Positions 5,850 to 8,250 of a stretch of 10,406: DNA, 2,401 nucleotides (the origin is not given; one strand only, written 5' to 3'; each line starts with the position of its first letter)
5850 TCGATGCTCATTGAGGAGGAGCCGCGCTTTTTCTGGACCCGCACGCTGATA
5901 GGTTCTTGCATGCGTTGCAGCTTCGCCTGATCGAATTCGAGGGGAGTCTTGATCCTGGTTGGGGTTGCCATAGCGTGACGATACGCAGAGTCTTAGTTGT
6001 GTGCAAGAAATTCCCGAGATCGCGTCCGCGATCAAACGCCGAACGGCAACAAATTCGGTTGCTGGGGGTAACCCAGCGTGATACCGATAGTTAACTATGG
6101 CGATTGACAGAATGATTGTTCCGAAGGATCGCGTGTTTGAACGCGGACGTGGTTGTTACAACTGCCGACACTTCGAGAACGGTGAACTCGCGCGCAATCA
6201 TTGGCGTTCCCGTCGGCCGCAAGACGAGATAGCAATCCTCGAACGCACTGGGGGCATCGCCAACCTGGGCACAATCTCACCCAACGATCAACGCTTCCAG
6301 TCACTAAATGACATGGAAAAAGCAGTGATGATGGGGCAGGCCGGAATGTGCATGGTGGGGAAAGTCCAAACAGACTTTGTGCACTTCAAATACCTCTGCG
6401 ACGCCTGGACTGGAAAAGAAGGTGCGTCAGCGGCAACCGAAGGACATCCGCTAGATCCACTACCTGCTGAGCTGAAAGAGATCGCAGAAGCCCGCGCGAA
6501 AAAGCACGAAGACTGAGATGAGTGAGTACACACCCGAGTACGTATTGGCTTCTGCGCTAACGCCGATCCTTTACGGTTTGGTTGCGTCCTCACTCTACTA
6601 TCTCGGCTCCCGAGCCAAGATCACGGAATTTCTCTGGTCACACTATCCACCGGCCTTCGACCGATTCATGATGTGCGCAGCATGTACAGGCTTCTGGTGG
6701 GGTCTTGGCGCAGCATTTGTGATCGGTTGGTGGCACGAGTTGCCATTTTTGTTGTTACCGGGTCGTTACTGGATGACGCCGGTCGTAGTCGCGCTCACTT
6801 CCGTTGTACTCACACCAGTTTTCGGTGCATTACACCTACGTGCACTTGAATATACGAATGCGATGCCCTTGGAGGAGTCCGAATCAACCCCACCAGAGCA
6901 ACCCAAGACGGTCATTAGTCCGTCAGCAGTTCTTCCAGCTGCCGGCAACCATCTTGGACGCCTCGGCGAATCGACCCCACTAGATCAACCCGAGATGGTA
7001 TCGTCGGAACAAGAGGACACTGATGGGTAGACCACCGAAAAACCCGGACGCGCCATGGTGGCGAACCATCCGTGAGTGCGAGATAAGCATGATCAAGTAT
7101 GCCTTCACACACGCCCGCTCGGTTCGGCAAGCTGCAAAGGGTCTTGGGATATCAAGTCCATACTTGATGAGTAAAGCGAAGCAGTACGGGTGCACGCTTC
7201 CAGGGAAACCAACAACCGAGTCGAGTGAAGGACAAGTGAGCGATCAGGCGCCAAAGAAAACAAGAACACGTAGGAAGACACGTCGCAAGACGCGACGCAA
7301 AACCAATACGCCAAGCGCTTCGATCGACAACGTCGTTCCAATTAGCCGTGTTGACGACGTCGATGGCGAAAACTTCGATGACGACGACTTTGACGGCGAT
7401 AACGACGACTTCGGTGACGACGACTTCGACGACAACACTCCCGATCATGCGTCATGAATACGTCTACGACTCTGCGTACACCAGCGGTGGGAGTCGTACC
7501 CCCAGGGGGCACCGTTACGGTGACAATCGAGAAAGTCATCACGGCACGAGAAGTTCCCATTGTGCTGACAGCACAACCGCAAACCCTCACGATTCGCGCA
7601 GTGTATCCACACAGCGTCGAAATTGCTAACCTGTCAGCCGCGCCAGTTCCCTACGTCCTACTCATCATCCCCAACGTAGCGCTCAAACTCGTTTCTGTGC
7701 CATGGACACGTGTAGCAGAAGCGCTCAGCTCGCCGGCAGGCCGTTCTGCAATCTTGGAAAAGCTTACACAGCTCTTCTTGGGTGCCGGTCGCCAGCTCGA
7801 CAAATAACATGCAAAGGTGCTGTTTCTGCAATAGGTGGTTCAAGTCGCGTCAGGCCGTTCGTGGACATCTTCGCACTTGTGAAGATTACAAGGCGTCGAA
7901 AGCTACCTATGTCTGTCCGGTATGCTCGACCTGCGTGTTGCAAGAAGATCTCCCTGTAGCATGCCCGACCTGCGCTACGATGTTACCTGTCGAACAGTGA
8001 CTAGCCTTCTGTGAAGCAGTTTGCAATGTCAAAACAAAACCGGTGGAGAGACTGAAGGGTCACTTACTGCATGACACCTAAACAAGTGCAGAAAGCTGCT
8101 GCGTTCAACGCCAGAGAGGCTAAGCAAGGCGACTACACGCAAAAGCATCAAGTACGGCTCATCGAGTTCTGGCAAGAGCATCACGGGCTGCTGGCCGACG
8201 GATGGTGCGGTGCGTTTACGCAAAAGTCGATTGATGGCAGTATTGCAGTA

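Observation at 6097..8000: Translationally coupled 5-gene operon (Cys protein, Trp-rich membrane protein, HTH regulator, beta-rich protein, Zn-finger) immediately upstream of the lysin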

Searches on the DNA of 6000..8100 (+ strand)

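Call 6: search_dna_similar(query=window:6000-8100:+, collection=phages, mode=distant)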
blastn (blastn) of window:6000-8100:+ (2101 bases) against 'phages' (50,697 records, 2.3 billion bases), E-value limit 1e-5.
No match.
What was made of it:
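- Tried and rejected: GenBank phages gave no DNA match to the cassette (call 6).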
